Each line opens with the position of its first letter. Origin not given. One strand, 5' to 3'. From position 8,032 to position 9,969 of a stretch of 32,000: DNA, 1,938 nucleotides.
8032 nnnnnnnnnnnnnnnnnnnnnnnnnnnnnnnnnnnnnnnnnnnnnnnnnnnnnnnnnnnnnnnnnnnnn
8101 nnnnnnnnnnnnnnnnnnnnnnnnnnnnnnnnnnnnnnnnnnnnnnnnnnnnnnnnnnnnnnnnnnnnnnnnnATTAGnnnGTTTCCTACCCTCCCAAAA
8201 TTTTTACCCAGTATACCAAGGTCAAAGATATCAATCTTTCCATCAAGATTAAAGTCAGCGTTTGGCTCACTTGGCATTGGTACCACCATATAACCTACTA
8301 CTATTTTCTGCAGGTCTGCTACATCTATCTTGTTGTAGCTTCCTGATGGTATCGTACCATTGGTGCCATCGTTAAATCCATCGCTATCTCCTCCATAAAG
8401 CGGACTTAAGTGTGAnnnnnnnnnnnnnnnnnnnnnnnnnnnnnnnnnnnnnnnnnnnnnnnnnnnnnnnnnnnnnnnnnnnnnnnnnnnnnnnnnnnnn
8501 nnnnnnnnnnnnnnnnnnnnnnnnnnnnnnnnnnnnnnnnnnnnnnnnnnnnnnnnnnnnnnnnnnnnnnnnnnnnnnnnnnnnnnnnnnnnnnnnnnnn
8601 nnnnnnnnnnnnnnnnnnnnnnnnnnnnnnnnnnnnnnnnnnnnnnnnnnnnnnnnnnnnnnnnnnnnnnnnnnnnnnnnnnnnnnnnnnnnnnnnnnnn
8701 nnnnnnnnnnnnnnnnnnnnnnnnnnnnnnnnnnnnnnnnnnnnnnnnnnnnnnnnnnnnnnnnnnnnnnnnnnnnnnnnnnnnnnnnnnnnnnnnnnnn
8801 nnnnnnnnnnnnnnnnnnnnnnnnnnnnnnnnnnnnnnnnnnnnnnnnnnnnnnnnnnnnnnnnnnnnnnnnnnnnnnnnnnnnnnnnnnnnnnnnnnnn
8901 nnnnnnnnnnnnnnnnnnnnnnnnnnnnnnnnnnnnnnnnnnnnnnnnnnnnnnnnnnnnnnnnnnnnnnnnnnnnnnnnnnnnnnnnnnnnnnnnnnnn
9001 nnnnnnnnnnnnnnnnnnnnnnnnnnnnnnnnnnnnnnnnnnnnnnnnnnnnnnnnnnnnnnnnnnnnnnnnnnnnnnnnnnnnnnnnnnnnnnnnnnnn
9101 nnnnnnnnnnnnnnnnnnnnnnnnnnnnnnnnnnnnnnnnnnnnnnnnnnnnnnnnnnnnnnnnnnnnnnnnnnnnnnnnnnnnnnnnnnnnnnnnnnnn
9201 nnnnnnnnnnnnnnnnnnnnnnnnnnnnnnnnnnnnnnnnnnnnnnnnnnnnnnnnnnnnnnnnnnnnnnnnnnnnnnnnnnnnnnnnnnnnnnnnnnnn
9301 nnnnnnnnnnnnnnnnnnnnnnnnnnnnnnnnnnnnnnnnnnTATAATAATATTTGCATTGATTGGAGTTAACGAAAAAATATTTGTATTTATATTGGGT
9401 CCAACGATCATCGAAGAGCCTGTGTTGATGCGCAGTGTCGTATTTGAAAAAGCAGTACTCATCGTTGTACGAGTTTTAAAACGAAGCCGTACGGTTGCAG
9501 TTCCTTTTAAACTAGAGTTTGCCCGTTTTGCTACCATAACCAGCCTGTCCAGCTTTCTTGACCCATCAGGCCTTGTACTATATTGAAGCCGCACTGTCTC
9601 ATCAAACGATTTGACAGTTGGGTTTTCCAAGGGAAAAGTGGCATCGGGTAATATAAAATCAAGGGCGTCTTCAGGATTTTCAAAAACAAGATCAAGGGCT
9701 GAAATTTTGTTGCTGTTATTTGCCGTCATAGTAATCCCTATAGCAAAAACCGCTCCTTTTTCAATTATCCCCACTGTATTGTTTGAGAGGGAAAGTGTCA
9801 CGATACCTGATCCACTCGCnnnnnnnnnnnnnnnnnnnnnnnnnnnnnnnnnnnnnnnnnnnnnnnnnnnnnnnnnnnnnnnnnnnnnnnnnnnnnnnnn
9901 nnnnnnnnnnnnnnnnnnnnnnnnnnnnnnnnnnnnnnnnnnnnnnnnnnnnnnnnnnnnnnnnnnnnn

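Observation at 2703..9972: Non-cellulosomal cohesin-dockerin surface assembly encoded in one operon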

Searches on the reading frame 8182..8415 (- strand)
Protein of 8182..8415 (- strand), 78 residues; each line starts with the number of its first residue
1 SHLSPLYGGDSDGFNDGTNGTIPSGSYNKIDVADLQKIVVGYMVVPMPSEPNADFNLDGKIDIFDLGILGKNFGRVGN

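Call 36: search_solved_structures(query=A3, max_evalue=10, show_alignments=2)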
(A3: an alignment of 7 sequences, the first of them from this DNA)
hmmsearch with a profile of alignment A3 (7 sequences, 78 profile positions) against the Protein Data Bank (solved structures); distinct sequences matched with E-value up to 10: 17.
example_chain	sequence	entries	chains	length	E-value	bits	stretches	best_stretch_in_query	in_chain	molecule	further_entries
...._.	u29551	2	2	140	0.00018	25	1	47-76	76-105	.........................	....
2y3n_B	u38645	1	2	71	0.0027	21.3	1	52-76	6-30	CELLULOSOMAL FAMILY-48 PROCESSIVE GLYCOSIDE HYDROLASE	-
4fl4_A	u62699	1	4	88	0.0032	21.1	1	12-71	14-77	Glycoside hydrolase family 9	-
5k39_B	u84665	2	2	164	0.013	19.1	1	16-73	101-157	Dockerin module from a protein of unknown function | Ig domain protein group 2 domain protein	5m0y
2vn6_B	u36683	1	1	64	0.032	17.8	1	52-71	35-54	ENDOGLUCANASE A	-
1daq_A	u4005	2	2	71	0.039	17.6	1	30-72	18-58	ENDOGLUCANASE SS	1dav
2mte_A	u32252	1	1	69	0.04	17.5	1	28-72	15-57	Cellulose 1,4-beta-cellobiosidase (reducing end) CelS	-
9qfa_A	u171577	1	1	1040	0.089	16.4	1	33-75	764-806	Ruminococcus bromii Amy12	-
5lxv_B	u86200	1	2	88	0.19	15.3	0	53-72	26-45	Carbohydrate-binding protein WP_009985128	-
5g5d_B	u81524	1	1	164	0.21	15.2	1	22-75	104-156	CELLULOSOMAL-SCAFFOLDING PROTEIN A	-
2vn5_B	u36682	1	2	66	0.21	15.2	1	52-71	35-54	ENDOGLUCANASE A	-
2b59_B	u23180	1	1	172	0.23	15.1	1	22-75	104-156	Cellulosomal scaffolding protein A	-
4cj0_A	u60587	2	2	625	0.4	14.3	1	43-71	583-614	ENDOGLUCANASE D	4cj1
1clc_A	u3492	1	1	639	0.42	14.3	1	43-71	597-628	ENDOGLUCANASE CELD; EC: 3.2.1.4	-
4wi0_B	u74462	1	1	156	0.54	13.9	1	30-76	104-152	Cellulosomal scaffoldin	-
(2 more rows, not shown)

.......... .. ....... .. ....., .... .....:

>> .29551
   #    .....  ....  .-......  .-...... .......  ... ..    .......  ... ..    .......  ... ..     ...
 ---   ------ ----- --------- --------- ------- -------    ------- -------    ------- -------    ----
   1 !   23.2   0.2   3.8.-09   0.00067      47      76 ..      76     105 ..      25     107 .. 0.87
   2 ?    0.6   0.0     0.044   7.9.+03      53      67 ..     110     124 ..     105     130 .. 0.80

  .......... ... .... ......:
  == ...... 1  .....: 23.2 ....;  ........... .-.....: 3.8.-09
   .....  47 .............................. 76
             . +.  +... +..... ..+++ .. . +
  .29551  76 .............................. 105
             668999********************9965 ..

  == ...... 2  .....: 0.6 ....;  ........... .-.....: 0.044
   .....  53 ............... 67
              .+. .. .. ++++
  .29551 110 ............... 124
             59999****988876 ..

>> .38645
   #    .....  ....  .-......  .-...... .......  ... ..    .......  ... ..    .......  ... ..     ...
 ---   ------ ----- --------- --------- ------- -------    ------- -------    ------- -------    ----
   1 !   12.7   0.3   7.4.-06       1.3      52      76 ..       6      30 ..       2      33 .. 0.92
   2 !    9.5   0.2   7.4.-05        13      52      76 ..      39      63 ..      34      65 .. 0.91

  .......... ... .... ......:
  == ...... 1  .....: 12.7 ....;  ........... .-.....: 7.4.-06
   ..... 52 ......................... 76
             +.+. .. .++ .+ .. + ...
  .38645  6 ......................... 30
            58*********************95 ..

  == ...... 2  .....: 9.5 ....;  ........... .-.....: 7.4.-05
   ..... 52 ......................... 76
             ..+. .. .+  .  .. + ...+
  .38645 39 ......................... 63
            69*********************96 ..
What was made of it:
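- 8182..8391 (-): p6 dockerin. First segment: GDSDG-[14-aa insert]-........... Second segment is canonical: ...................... All 17 PDB hits of profile A3 carry dockerins, best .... at 1.8e-4 (call 36).
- Closest known: Non-cellulosomal cohesin-dockerin pairs. Same: The best PDB hit of the p6 dockerin profile is the C. perfringens GH84C dockerin (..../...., E 1.8e-4; call 36).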

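Call 69: find_homologous_proteins(query=A3, max_evalue=0.001)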
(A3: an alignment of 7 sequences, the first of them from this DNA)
Query A3 (7 sequences) (78 aa, profile of the alignment): 40 proteins with E <= 0.001 among 2384 candidates.
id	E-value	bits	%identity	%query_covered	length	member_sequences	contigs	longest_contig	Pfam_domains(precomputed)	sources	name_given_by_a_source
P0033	3.2e-17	80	68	51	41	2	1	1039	-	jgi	-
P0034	4.6e-14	70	100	46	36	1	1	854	-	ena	-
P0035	2.8e-11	61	52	95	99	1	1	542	PF00404.25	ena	-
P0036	2.9e-11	61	45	94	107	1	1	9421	-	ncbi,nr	ncbi:hypothetical protein HYW87_01170 [Candidatus Roizmanbacteria bacterium]|nr:hypothetical protein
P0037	9.8e-9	53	68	32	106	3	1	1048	-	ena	-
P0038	3.9e-8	51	42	62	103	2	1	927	PF07589.17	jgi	jgi:hypothetical protein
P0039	9.9e-8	50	45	56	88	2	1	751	-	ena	-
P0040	1.4e-7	49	46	45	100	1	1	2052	-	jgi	-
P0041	2.2e-7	49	42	58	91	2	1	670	-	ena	-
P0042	4.7e-7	48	38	62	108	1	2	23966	-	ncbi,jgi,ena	-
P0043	5.1e-7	48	45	56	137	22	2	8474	-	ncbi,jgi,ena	-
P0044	2.7e-6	45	41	56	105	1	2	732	-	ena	-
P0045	4.1e-6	45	70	26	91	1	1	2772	-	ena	-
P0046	4.6e-6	45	43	56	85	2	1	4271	-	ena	-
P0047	5.8e-6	44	45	56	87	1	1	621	-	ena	-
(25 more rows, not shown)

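Call 82: find_related_loci(query=A3, collection=metagenome_contigs, flank=6000)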
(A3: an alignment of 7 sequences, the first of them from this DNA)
Query A3 (78 aa) in metagenome_contigs; peptide patterns used: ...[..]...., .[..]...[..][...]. (x = any residue, [..] = any of these).
599 stretches matched a pattern (row limit reached: there are more); 44 encode a relative of the query (tblastn E <= 1e-3); 43 distinct loci.
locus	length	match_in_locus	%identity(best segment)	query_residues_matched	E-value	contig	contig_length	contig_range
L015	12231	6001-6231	77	1-77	1e-37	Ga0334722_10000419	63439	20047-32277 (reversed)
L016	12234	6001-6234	73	1-78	6e-36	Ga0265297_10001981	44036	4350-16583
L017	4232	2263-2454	55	2-78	3e-21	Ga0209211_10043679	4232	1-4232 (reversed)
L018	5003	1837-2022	40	14-75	7e-9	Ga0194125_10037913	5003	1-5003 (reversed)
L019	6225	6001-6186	40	14-75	7e-9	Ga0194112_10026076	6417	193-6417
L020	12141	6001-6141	49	28-74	2e-8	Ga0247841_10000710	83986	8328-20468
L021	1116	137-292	45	22-74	1e-7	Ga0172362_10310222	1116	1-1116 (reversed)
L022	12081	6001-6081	67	51-77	2e-7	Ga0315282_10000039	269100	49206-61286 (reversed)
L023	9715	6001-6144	46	29-74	3e-7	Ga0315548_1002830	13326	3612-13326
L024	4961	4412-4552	38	30-75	5e-7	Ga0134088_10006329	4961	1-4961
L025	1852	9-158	44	29-76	1e-6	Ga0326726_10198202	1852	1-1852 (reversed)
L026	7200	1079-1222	42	29-74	3e-6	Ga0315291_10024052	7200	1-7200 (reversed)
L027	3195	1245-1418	43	28-77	3e-6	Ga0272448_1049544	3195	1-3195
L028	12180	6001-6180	37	3-75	4e-6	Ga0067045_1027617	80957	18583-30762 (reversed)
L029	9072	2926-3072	39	30-76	4e-6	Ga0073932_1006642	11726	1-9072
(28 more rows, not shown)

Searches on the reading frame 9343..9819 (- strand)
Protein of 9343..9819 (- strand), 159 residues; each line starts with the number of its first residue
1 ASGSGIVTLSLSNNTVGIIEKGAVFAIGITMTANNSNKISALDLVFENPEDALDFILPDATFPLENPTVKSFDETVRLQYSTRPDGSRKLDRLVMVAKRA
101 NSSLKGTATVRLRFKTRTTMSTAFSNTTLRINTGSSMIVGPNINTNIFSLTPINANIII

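Call 45: search_protein_representatives(protein=window:9343-9819:-)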
Query: 159 residues. Proteins with E-value up to 0.001 (for the whole library): 9; up to 1e-10: 4; up to 1e-30: 4. The best 9 are listed.
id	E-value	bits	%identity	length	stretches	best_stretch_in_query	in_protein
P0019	1.0e-90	317.4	99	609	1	1-159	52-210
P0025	5.4e-40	153.1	50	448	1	1-157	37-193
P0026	8.3e-35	136.3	48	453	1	1-155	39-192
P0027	3.7e-33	131.0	49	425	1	1-156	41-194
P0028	4.3e-07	46.5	30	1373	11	97-146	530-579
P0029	5.8e-07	46.1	32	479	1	7-151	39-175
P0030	7.6e-05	39.2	27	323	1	14-156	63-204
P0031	8.6e-05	39.0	33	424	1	8-151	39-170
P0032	2.7e-04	37.4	35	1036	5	42-87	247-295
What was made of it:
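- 9343..9819 (-): p6 N-terminal cohesin-like beta-sandwich (residues 52-210). The family is rare: 9 hits among 1.84 billion representatives (call 45).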

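Call 46: search_protein_families(library=pfam, proteins=[P0025, P0026, P0027, P0028, P0029, P0030, P0031, P0032], max_evalue=0.5)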
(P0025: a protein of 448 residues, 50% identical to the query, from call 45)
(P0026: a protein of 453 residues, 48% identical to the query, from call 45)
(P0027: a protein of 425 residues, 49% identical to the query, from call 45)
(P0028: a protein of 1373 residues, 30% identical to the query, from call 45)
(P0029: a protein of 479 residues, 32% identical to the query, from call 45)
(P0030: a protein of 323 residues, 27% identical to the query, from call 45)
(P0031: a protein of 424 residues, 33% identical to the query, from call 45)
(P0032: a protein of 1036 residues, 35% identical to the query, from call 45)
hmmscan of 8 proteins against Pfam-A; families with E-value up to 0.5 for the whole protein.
P0025 (448 aa): 1 family
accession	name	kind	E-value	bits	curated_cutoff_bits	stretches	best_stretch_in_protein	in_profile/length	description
PF00404.24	Dockerin_1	-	0.083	13.5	22.9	1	398-441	11-54/57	Dockerin type I domain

P0026 (453 aa): 2 families
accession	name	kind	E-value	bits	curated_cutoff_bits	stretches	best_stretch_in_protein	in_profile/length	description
PF00404.24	Dockerin_1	-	0.063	13.9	22.9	1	427-444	35-52/57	Dockerin type I domain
PF23416.1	DUF7107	-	0.23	12.2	24.6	0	200-238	2-41/48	Domain of unknown function (DUF7107)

P0027 (425 aa): 4 families
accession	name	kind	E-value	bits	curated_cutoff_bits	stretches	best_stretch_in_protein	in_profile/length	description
PF00404.24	Dockerin_1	-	0.0086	16.7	22.9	1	375-418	11-54/57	Dockerin type I domain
PF17259.7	DUF5325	-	0.12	12.7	25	1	8-36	28-56/61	Family of unknown function (DUF5325)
PF14555.12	UBA_4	-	0.21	11.9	21.8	1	69-90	22-43/43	UBA-like domain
PF14221.11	DUF4330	-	0.26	11.9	27.6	1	15-70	19-73/167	Domain of unknown function (DUF4330)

P0028 (1373 aa): 3 families
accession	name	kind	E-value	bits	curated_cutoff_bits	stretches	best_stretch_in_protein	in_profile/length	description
PF18543.7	ID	-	2.2e-09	38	31.4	0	34-49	35-50/53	Intracellular delivery domain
PF21865.2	TLN1-like_RS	-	1.1e-08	35.8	27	0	387-415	115-143/165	Talin 1-like, rod segment domain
PF21491.2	MIMI_R596-like_C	-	1.1e-06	28.9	27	0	52-64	69-81/107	Mimivirus sulfhydryl oxidase R596-like, C-terminal domain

P0029 (479 aa): 1 family
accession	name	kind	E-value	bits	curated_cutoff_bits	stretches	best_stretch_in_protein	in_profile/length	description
PF02066.20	Metallothio_11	-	0.0084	16.7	27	1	269-289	28-48/54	Metallothionein family 11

P0030 (323 aa): 2 families
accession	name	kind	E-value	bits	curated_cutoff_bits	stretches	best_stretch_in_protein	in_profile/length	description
PF00963.24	Cohesin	-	0.012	16.3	24.1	1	70-168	12-107/139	Cohesin domain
PF07790.16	Pilin_N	-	0.15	13.4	25.2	1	21-94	10-70/78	Archaeal Type IV pilin, N-terminal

P0031 (424 aa): 2 families
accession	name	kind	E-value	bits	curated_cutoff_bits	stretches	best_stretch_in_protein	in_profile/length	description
PF00404.24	Dockerin_1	-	8.5e-06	26.3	22.9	1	370-417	6-56/57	Dockerin type I domain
PF01683.23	EB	-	0.15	12.6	24.3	1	179-212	15-48/52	EB module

P0032 (1036 aa): 6 families
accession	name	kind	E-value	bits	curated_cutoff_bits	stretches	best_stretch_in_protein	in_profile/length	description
PF07705.17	CARDB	-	1.6e-75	250.2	22.7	7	719-823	2-98/101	CARDB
PF13584.12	BatD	-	0.001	20.1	24.1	0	19-63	2-47/92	BatD DUF11 like domain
PF25117.1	Agd3_C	-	0.0012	19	27.5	0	346-364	15-33/67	Agd3 C-terminal domain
PF23619.1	Ig_VWA7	-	0.0014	19.3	27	0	374-421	7-54/104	VWA7 Ig-like domain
PF09816.14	EAF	-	0.11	13.2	26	0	268-305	4-41/105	RNA polymerase II transcription elongation factor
PF23603.1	Ubiquitin_TPR1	-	0.26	11.5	27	0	473-493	2-22/69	Telomere repeat-binding protein 1-like, ubiquitin-like domain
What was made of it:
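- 9343..9819 (-): One distant member gives a weak Pfam Cohesin hit, E 0.012 (call 46).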

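Call 55: predict_structure(alignment_id=A4)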
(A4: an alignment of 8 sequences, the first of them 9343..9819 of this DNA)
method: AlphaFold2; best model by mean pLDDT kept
length: 159 residues; sequences in the alignment: 8
mean_pLDDT: 89.5   pTM: 0.85
mean pLDDT of the five models: 89.5, 89.1, 85.9, 85.3, 84.1
residues with pLDDT >= 90: 105; 70-90: 42; 50-70: 10; < 50: 2
segments of 3 or more residues with pLDDT < 50: none
pLDDT, mean of each block of 10 residues (from residue 1): 78 77 91 93 95 93 91 96 95 97 95 88 74 95 85 88
secondary structure, 60 per line:
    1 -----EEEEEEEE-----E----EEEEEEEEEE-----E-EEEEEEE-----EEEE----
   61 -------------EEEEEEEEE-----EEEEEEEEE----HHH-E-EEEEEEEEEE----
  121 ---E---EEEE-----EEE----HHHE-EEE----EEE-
elements in order: E6-13 E24-33 E41-47 E53-56 E74-82 E88-96 E107-116 E128-131 E137-139 E149-151 E156-158
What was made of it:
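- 9343..9819 (-): AF2 pLDDT 89.5, pTM 0.85 (call 55).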

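Call 59: fold_search(model_id=the predicted structure, library=pdb)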
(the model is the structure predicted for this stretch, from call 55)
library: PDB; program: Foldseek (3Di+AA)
matches with E <= 10: 1887; with E <= 0.001: 47
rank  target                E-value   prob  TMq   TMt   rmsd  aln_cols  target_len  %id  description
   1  9ifr                  1.5e-05  1.00  0.50  0.62   5.5       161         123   12  CLIPPER domain from the Gram-negative fibrillar adhesin "B9T28_05395 (released 2025-11-26)
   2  8xfo_A                2.2e-05  1.00  0.51  0.14   5.7       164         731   12  Cryo-EM structure of integrin ITGAV, ITGB3 and CYCLO (RGDFK) complex, conformation 2 (released 2024-12-18)
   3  6kgc_A                2.3e-05  1.00  0.57  0.62   5.2       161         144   12  Crystal structure of CaDoc0917(R49D)-CaCohA2 complex at pH 5.4 (released 2020-07-08)
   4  1qzn                  3.2e-05  1.00  0.54  0.51   6.6       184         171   10  Crystal Structure Analysis of a type II cohesin domain from the cellulosome of Acetivibrio cellulolyticus (released 2004-09-21)
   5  2w1n                  3.4e-05  1.00  0.54  0.40   5.1       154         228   13  cohesin and fibronectin type-III double module construct from the Clostridium perfringens glycoside hydrolase GH84C (released 2009-02-03)
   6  2vo8                  4.8e-05  1.00  0.57  0.65   4.9       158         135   11  Cohesin module from Clostridium perfringens ATCC13124 family 33 glycoside hydrolase. (released 2008-09-02)
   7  6kgf_C                4.8e-05  1.00  0.57  0.61   5.4       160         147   11  Crystal structure of CaDoc0917(R16D)-CaCohA2 complex at pH 8.2 (released 2020-07-08)
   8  2jh2_B                5.3e-05  1.00  0.53  0.60   4.9       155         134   12  X-ray crystal structure of a cohesin-like module from Clostridium perfringens (released 2007-11-06)
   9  6kgd_A                5.6e-05  1.00  0.56  0.60   5.8       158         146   13  Crystal structure of CaDoc0917(R49D)-CaCohA2 complex at pH 8.0 (released 2020-07-08)
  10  2jh2_A                5.6e-05  1.00  0.53  0.61   4.9       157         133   11  X-ray crystal structure of a cohesin-like module from Clostridium perfringens (released 2007-11-06)
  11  8xen_A                7.3e-05  1.00  0.54  0.12   5.3       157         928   10  Cryo-EM structure of integrin ITGAV/ITGB3 complex, conformation 4 (released 2024-12-18)
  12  5k39_A                7.7e-05  1.00  0.48  0.46   6.8       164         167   12  THE TYPE II COHESIN DOCKERIN COMPLEX FROM CLOSTRIDIUM THERMOCELLUM (released 2017-03-29)
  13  2jh2_C                8.1e-05  1.00  0.55  0.66   5.1       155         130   10  X-ray crystal structure of a cohesin-like module from Clostridium perfringens (released 2007-11-06)
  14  9iuj_A                8.5e-05  1.00  0.51  0.14   6.0       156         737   12  Integrin alpha-v beta-3 in complex with rhodostomin (released 2025-07-30)
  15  4dh2_A                1.8e-04  1.00  0.54  0.54   5.7       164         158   12  Crystal structure of Coh-OlpC(Cthe_0452)-Doc435(Cthe_0435) complex: A novel type I Cohesin-Dockerin complex from Clost (released 2012-11-28)
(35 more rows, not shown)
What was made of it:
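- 9343..9819 (-): Foldseek PDB hits are mostly cohesins at TM 0.5-0.65 (call 59).
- On Cohesin domain (Pfam PF00963): The fold search is dominated by cohesins, but at TM 0.5-0.65 and rmsd 5-6 A, and the top hit is a CLIPPER adhesin domain (call 59).
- The p6N fold also resembles integrin and CLIPPER adhesin domains (call 59).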

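Call 79: find_encoding_contigs(protein=P0031, flank=10000, max_places=2)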
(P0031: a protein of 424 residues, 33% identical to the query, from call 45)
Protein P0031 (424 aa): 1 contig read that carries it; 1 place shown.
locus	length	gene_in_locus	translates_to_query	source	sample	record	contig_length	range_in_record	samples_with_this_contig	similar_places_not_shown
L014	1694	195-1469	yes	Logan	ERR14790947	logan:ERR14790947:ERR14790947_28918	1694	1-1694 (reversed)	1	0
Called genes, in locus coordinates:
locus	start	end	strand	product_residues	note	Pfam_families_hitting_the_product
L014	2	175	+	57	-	?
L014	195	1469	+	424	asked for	PF00404:Dockerin_1 (faint)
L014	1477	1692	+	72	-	?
